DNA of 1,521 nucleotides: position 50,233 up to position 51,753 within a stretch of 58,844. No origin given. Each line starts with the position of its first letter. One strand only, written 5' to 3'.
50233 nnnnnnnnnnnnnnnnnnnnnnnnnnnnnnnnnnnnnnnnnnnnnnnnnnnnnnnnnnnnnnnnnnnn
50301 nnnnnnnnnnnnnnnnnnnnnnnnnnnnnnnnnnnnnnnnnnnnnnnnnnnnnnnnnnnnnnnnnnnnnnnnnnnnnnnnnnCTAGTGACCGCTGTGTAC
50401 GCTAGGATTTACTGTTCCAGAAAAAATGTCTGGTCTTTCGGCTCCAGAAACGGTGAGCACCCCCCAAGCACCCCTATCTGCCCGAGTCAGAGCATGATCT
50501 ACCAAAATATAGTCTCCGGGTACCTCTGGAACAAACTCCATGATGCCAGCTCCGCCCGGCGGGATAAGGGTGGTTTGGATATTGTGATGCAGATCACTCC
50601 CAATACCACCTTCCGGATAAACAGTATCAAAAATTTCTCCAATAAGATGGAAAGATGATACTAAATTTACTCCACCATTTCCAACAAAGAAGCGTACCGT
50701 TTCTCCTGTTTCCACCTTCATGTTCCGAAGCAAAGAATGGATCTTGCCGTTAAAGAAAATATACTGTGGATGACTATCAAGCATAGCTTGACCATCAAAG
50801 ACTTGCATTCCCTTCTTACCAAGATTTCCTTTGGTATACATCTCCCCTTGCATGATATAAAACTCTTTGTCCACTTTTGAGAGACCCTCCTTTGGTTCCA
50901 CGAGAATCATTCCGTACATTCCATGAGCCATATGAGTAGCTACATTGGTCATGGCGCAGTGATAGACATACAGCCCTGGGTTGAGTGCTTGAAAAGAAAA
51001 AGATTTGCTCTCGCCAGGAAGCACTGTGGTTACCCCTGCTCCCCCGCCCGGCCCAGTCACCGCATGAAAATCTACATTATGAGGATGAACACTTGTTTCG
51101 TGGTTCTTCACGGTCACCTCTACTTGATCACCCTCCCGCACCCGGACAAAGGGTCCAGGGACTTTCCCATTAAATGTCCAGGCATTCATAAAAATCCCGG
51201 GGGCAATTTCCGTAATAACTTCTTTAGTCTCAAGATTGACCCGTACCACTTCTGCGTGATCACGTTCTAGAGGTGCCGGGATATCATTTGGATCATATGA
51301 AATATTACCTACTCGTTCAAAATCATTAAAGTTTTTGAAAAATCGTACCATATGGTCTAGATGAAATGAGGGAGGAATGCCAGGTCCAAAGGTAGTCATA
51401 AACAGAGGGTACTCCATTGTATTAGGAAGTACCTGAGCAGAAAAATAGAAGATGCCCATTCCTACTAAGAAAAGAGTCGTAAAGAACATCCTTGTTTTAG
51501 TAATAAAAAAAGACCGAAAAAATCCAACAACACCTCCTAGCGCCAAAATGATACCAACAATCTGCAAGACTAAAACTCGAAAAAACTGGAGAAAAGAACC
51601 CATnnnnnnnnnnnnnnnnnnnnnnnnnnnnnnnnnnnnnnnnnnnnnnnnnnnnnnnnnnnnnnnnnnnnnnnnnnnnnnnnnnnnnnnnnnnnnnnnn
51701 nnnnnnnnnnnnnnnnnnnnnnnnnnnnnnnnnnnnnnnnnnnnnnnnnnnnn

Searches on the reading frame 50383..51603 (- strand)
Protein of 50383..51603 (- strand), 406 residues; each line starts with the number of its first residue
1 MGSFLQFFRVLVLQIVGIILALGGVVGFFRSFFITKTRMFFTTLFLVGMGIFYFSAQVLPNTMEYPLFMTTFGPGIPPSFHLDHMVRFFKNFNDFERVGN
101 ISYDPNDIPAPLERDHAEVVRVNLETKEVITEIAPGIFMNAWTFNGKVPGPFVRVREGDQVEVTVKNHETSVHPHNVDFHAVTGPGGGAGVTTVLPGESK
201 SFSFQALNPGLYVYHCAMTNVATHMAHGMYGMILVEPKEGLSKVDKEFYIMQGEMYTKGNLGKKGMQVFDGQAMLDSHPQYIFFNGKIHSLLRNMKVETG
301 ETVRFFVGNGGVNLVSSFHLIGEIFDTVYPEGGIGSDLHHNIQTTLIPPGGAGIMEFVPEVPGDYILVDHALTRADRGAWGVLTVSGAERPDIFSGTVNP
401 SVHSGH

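Call 3: search_protein_families(library=pfam, proteins=[window:50383-51603:-], max_evalue=0.01)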
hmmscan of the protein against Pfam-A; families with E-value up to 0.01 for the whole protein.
window:50383-51603:- (406 aa): 4 families
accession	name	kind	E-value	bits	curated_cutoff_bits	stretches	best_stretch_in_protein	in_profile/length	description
PF07732.21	Cu-oxidase_3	-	2.4e-15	57.1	21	1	140-239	16-118/119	Multicopper oxidase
PF07731.20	Cu-oxidase_2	-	2.4e-13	50.5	20.4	1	145-238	24-136/137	Multicopper oxidase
PF13473.12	Cupredoxin_1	-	8.1e-05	23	27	1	153-220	37-96/104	Cupredoxin-like domain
PF00127.26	Copper-bind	-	0.0048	17.7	21.2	0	153-236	19-99/99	Copper binding proteins, plastocyanin/azurin family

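Call 4: search_protein_families(library=ncbifam, proteins=[window:50383-51603:-], max_evalue=0.01)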
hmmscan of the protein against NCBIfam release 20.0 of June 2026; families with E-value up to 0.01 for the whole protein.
window:50383-51603:- (406 aa): 12 families
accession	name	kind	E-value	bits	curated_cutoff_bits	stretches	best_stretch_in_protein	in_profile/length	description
TIGR02376.1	Cu_nitrite_red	equivalog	2.6e-99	332.6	296.3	1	98-400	6-325/326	copper-containing nitrite reductase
TIGR01480.1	copper_res_A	subfamily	1.2e-13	50.4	478.95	1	136-251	61-177/593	copper resistance system multicopper oxidase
TIGR03388.1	ascorbase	equivalog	5.9e-12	45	614.8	1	142-261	23-148/542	L-ascorbate oxidase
NF008205.1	PRK10965.1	equivalog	6.7e-10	38.4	525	1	107-239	35-167/529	multicopper oxidase CueO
TIGR03389.1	laccase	equivalog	2e-08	33.5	558.9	1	141-259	24-148/539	laccase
TIGR04246.1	nitrous_NosZ_Gp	equivalog_domain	1.4e-05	23.6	625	1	150-237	498-578/578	Sec-dependent nitrous-oxide reductase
NF008135.0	PRK10883.1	equivalog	5e-05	22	581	1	139-238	65-166/471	cell division protein FtsP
TIGR02657.1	amicyanin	equivalog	6.5e-05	23.2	110.2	1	150-217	10-71/83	amicyanin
TIGR04244.1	nitrous_NosZ_RR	equivalog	0.00015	20.5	625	1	154-235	552-626/627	TAT-dependent nitrous-oxide reductase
TIGR02656.1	cyanin_plasto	equivalog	0.00069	20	87.85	1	153-236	19-99/99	plastocyanin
TIGR03094.1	sulfo_cyanin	equivalog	0.00082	18.9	168.4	0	194-236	146-185/195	sulfocyanin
NF045554.1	AmiPhnlOxPhsA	equivalog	0.0031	16.1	950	1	139-176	43-80/581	O-aminophenol oxidase PhsA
